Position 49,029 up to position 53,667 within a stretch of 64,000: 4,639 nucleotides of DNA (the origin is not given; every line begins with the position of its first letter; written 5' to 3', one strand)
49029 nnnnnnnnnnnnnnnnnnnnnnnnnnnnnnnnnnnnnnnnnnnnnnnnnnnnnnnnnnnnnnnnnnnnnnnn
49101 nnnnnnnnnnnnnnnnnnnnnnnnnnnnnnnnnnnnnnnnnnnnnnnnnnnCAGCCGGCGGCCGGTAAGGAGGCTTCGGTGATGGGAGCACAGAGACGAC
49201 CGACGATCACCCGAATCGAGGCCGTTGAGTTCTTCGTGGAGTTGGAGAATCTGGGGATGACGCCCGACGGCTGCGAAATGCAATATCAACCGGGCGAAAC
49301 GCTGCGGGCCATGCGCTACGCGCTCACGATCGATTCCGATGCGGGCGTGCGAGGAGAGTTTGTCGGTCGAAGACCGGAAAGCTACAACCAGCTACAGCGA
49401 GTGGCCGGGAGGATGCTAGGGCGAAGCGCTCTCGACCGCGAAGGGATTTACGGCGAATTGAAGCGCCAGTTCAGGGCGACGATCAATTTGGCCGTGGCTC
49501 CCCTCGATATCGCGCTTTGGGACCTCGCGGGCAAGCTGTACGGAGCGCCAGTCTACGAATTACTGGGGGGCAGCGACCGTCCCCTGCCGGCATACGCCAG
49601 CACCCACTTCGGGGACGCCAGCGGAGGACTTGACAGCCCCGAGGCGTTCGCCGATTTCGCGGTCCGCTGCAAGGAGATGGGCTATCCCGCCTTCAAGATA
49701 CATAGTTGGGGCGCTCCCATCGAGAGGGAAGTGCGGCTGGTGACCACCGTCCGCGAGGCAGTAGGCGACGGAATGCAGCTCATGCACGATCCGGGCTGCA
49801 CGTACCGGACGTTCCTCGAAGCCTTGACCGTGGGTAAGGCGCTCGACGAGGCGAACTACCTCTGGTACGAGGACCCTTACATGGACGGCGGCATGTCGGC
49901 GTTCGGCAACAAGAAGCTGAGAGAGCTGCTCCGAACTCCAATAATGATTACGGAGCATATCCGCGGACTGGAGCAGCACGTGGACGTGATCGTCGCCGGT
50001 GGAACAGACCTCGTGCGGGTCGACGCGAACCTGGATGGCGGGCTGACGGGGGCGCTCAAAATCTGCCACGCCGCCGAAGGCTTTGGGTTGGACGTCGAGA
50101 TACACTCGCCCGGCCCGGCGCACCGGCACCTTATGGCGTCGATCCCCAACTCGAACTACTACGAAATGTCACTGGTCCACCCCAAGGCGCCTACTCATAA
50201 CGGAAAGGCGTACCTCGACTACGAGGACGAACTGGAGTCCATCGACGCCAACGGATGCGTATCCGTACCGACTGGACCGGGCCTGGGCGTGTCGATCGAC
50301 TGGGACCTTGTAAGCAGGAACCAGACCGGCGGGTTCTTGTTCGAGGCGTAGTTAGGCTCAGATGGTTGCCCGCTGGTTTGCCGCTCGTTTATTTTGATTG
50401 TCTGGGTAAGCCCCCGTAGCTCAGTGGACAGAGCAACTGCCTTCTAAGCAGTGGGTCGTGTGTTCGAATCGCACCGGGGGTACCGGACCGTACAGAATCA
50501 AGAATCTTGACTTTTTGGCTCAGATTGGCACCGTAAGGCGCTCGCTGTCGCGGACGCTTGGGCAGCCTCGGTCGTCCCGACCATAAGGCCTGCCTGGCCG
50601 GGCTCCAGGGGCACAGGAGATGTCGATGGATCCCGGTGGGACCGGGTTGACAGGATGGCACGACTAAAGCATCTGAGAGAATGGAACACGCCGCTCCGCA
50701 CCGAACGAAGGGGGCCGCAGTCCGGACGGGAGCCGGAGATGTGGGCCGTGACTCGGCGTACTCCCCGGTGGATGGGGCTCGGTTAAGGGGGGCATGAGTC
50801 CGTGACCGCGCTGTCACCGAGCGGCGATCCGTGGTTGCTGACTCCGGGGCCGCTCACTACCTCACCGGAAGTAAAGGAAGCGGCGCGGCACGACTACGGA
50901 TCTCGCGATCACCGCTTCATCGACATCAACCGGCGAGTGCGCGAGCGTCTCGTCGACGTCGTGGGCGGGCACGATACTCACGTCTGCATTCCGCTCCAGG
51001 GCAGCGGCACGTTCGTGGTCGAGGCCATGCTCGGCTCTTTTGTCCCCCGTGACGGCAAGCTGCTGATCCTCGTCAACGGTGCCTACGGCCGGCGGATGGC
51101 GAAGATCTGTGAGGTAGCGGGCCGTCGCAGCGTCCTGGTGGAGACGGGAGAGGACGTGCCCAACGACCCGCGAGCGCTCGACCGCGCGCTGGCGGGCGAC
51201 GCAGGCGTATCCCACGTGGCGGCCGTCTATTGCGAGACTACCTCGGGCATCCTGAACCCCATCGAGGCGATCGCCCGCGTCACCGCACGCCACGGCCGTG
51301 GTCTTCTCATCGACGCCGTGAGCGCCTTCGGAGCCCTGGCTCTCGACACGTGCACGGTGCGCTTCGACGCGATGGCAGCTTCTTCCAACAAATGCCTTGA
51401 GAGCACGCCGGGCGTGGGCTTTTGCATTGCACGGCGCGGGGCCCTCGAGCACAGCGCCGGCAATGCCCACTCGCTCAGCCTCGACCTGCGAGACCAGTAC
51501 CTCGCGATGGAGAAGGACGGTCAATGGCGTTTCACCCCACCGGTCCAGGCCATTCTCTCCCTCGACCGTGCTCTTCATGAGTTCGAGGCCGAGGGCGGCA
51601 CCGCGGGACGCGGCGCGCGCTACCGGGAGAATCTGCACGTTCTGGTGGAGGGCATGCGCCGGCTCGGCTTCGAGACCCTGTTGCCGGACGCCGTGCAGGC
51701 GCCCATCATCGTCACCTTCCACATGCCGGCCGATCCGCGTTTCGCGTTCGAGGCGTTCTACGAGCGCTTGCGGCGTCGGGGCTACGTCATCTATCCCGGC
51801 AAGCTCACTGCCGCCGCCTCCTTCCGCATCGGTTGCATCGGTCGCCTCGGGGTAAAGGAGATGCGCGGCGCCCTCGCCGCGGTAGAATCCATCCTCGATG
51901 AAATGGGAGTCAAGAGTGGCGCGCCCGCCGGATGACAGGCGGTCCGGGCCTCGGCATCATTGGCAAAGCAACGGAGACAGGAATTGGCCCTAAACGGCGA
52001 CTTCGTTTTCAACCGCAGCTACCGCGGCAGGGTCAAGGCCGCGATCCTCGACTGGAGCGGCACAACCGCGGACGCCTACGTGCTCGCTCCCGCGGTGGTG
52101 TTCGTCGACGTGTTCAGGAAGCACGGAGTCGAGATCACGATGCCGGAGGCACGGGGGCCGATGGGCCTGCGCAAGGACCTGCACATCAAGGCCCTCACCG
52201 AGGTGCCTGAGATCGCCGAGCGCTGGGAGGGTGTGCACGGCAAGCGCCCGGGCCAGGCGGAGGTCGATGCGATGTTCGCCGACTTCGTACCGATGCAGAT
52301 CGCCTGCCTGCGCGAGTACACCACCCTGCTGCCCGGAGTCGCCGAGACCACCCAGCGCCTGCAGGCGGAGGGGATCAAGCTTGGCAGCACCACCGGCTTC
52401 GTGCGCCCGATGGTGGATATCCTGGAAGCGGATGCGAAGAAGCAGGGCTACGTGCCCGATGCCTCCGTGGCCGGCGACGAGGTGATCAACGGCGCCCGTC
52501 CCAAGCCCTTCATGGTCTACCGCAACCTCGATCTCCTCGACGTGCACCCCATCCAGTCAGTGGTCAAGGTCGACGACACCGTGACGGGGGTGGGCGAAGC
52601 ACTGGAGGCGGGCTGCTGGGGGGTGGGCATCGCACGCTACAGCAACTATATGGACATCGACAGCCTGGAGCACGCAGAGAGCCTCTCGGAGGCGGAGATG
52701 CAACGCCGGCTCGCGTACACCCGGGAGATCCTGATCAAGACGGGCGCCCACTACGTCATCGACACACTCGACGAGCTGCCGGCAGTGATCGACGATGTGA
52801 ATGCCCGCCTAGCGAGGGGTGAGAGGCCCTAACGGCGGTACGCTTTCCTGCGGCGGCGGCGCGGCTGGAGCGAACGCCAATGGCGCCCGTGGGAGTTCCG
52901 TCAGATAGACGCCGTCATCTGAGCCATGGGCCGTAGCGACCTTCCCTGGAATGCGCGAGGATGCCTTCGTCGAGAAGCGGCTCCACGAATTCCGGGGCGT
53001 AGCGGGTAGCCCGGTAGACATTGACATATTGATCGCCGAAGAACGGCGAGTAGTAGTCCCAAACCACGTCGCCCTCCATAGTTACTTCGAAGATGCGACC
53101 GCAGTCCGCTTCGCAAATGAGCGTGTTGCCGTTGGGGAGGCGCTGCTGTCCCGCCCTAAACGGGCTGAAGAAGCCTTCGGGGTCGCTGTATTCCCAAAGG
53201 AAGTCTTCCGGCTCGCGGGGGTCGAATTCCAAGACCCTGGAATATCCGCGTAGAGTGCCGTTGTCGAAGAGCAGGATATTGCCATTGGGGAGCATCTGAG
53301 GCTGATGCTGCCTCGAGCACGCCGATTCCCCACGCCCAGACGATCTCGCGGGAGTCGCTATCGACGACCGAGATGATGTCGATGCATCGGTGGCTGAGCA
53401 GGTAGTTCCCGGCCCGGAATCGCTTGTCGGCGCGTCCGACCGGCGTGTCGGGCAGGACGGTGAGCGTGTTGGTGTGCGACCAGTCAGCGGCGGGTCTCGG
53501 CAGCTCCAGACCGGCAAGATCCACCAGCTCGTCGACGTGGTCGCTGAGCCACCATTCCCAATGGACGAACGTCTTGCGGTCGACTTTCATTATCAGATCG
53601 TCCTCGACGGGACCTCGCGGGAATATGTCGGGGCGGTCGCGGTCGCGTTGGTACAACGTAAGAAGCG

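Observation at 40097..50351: Sulfatase-flanked sugar ABC importer locus with reductase and dehydratase: candidate sulfated-sugar catabolic module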

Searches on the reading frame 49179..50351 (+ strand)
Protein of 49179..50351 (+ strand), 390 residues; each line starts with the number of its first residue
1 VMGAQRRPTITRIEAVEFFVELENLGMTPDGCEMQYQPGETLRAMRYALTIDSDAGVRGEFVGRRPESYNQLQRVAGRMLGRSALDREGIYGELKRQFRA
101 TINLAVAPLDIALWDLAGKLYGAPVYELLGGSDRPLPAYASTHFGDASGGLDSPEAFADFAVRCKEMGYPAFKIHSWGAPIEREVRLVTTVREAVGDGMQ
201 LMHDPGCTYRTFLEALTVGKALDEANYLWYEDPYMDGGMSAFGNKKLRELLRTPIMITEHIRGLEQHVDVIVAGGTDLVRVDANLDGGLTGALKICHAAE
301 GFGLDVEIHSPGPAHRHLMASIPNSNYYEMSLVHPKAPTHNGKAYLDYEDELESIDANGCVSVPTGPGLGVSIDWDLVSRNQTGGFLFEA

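Call 3: search_protein_families(library=pfam, proteins=[window:49179-50351:+])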
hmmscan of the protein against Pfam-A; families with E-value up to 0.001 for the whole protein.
window:49179-50351:+ (390 aa): 2 families
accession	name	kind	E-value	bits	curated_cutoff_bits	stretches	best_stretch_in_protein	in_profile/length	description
PF13378.12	MR_MLE_C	-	4.3e-44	151.3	29.4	1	157-376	2-218/219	Enolase C-terminal domain-like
PF02746.21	MR_MLE_N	-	1.8e-07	31.8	22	1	62-130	48-117/117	Mandelate racemase / muconate lactonizing enzyme, N-terminal domain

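Call 4: search_protein_families(library=ncbifam, proteins=[window:49179-50351:+])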
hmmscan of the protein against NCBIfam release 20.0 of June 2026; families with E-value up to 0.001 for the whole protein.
window:49179-50351:+ (390 aa): 11 families
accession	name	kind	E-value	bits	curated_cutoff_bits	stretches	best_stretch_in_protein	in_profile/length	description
NF040790.2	glucon_galact_dh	equivalog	5.7e-28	97.8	750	1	98-383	82-371/390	bifunctional D-gluconate/D-galactonate dehydratase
NF047820.1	TalGalacDh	equivalog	4.2e-26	91.7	500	1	67-373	64-356/371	L-talarate/galactarate dehydratase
NF040866.1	AraD_Arch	equivalog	9.9e-26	90.6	650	1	104-378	102-366/372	arabinonate dehydratase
NF010624.0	PRK14017.1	equivalog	1.9e-25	89.8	311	1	50-382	19-361/382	galactonate dehydratase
NF043051.1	ManoateDhtManD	equivalog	1.1e-21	77.1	550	2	186-379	193-381/403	D-mannonate dehydratase ManD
NF011654.0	PRK15072.1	subfamily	7.9e-20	71.1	430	2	185-376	193-379/404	D-galactonate dehydratase family protein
NF011968.0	PRK15440.1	equivalog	4.4e-17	62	393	1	105-377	125-387/395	L-rhamnonate dehydratase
TIGR02534.1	mucon_cyclo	subfamily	2.6e-16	59.7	334.95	1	79-380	74-364/368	muconate/chloromuconate family cycloisomerase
NF043002.1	HProlDhtase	equivalog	1.3e-11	44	500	1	72-376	69-357/366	cis-3-hydroxy-L-proline dehydratase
TIGR01928.1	menC_lowGC_arch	equivalog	3.4e-06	26.3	200.65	1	102-305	86-277/325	o-succinylbenzoate synthase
TIGR01927.1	menC_gam_Gplu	equivalog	0.00088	18.6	130.55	0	158-306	114-260/307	o-succinylbenzoate synthase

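Call 11: search_solved_structures(query=window:49179-50351:+, max_evalue=1e-10)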
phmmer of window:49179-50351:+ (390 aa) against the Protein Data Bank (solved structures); distinct sequences matched with E-value up to 1e-10: 92 (the best 60 are shown).
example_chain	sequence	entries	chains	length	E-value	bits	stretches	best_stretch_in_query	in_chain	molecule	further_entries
1rvk_A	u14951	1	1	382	2.7e-48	168.4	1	38-382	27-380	isomerase/lactonizing enzyme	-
4hcd_A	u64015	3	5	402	3.1e-48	168.2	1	38-382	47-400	Isomerase/lactonizing enzyme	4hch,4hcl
4mmw_A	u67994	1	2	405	3.1e-48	168.2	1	38-382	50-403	Isomerase/lactonizing enzyme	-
3bjs_A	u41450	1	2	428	1.5e-27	100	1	28-378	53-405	Mandelate racemase/muconate lactonizing enzyme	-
3ozm_A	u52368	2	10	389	2.2e-25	93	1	88-381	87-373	Putative mandelate racemase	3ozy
3h12_A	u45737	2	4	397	2.3e-25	92.9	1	88-381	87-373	mandelate racemase | Putative mandelate racemase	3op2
4ggb_A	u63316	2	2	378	2.5e-24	89.4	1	51-379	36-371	Putative uncharacterized protein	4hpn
4jhm_A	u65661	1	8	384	6.4e-24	88.1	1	105-389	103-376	Mandelate racemase / muconate lactonizing enzyme, C-terminal domain protein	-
5olc_A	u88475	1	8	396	1.4e-23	87.1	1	49-378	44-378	Galactonate dehydratase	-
4dye_A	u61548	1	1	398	3.4e-23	85.7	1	32-378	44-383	isomerase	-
2oqh_A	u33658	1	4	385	3.5e-23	85.7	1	34-378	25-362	Putative isomerase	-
1mdl_A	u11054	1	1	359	9.1e-23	84.3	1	99-330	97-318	MANDELATE RACEMASE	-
1mns_A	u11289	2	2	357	1.2e-22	84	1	99-330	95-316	MANDELATE RACEMASE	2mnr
1mdr_A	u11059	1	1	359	1.2e-22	84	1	99-330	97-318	MANDELATE RACEMASE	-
4hnc_A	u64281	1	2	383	1.3e-22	83.9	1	99-330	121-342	Mandelate racemase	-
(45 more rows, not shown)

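Call 51: find_homologous_proteins(query=window:49179-50351:+)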
Query window:49179-50351:+ (390 aa): 6224 proteins with E <= 0.001 among 8000 candidates; the best 120 are listed.
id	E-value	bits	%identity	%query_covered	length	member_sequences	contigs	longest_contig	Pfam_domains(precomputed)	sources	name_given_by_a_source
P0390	5.0e-250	847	94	99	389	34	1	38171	PF13378.13,PF02746.22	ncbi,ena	-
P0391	2.2e-174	598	67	98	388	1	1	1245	PF13378.13,PF02746.22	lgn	-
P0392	1.2e-164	566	92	69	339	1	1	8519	PF13378.13,PF02746.22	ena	-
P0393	7.8e-163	560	63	98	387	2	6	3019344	PF13378.13,PF02746.22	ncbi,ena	-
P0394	4.2e-161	555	62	98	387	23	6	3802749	PF13378.13,PF02746.22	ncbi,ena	-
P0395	2.3e-159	549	61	98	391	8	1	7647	PF13378.13,PF02746.22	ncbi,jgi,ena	-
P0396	1.9e-158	546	61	99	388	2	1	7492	PF13378.13,PF02746.22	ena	-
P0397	2.2e-157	542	61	98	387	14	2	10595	PF13378.13,PF02746.22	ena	-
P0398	3.5e-152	525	59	99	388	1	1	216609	PF13378.13,PF02746.22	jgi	jgi:L-alanine-DL-glutamate epimerase-like enolase superfamily enzyme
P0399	4.3e-152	525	59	99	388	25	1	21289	PF13378.13,PF02746.22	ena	-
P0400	5.4e-145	502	60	98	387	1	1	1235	PF13378.13,PF02746.22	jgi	jgi:L-alanine-DL-glutamate epimerase-like enolase superfamily enzyme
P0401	6.6e-145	501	58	99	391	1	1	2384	PF13378.13,PF02746.22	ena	-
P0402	5.0e-144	498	56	98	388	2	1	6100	PF13378.13,PF02746.22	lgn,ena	-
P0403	3.3e-143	496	58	98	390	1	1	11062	PF13378.13,PF02746.22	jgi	jgi:L-alanine-DL-glutamate epimerase-like enolase superfamily enzyme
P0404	5.0e-143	495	58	98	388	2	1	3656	PF13378.13,PF02746.22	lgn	-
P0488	3.9e-137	476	55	97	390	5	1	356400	PF13378.13,PF02746.22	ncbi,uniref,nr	ncbi:mandelate racemase [Mesorhizobium sp. BR1-1-16]|uniref:enolase C-terminal domain-like protein n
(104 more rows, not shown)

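Call 54: find_encoding_contigs(protein=P0488, flank=8000, max_places=1)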
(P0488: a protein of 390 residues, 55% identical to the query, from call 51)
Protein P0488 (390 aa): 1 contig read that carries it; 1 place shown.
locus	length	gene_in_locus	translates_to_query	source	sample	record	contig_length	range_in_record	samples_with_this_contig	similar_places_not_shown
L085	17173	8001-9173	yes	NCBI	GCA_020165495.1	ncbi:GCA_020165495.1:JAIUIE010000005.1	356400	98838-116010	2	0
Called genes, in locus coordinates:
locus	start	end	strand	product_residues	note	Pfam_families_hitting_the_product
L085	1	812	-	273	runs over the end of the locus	PF00248:Aldo_ket_red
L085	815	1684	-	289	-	PF00528:BPD_transp_1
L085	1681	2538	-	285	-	PF00528:BPD_transp_1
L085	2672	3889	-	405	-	PF01547:SBP_bac_1, PF13531:SBP_bac_11 (faint), PF13416:SBP_bac_8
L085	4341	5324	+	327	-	PF00356:LacI, PF00532:Peripla_BP_1, PF13407:Peripla_BP_4, PF13377:Peripla_BP_3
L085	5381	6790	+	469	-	PF00150:Cellulase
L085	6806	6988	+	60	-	-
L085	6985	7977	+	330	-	PF04166:PdxA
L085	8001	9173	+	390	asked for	PF02746:MR_MLE_N, PF13378:MR_MLE_C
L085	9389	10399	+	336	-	PF01408:GFO_IDH_MocA, PF02894:GFO_IDH_MocA_C (faint), PF22725:GFO_IDH_MocA_C3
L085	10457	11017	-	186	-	PF06776:IalB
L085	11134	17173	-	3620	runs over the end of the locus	-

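Call 55: find_encoding_contigs(protein=P0398, flank=8000, max_places=1)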
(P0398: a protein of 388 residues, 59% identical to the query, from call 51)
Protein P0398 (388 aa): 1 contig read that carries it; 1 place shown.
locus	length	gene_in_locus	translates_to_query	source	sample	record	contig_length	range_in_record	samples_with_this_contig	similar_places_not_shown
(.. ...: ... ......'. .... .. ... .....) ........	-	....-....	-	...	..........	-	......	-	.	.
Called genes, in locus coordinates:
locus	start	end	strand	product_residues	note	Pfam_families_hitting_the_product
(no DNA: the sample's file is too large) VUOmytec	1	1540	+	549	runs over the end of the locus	PF02776:TPP_enzyme_N, PF00205:TPP_enzyme_M, PF02775:TPP_enzyme_C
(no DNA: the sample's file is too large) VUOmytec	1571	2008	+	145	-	-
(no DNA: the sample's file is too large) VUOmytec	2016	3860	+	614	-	PF18920:DUF5671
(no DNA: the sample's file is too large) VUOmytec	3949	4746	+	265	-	PF24827:AstE_AspA_cat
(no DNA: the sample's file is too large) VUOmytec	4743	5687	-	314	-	-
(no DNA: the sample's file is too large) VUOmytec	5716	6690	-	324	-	-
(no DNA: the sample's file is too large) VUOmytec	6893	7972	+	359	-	PF02746:MR_MLE_N, PF13378:MR_MLE_C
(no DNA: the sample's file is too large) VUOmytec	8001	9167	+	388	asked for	PF02746:MR_MLE_N (weak), PF13378:MR_MLE_C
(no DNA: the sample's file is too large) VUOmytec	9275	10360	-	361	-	PF00005:ABC_tran, PF13304:AAA_21 (faint), PF08402:TOBE_2, PF03459:TOBE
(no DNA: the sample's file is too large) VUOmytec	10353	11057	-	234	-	PF00528:BPD_transp_1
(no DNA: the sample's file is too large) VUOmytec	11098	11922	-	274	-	PF12849:PBP_like_2, PF13531:SBP_bac_11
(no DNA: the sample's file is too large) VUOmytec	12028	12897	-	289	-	PF08450:SGL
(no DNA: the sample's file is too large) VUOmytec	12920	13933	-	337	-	PF08240:ADH_N, PF00107:ADH_zinc_N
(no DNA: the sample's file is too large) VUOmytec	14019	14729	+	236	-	PF00730:HhH-GPD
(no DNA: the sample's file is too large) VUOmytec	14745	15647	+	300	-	PF01370:Epimerase, PF08338:DUF1731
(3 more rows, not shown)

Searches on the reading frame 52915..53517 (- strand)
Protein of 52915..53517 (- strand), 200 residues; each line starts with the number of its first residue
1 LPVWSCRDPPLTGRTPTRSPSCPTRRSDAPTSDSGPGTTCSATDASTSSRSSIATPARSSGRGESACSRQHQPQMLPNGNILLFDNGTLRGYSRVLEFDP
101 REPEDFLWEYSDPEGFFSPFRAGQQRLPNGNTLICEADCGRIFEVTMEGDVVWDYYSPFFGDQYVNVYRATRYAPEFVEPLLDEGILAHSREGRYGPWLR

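Call 5: search_protein_families(library=pfam, proteins=[window:52915-53517:-])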
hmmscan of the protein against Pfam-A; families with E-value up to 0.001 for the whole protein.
window:52915-53517:- (200 aa): 2 families
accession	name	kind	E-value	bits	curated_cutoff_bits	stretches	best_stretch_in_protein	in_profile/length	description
PF14269.12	Arylsulfotran_2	-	5.1e-06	26.5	27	1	65-155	196-298/301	Arylsulfotransferase (ASST)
PF05935.17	Arylsulfotrans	-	0.00016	21.2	24.2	0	67-93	240-270/374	Arylsulfotransferase (ASST)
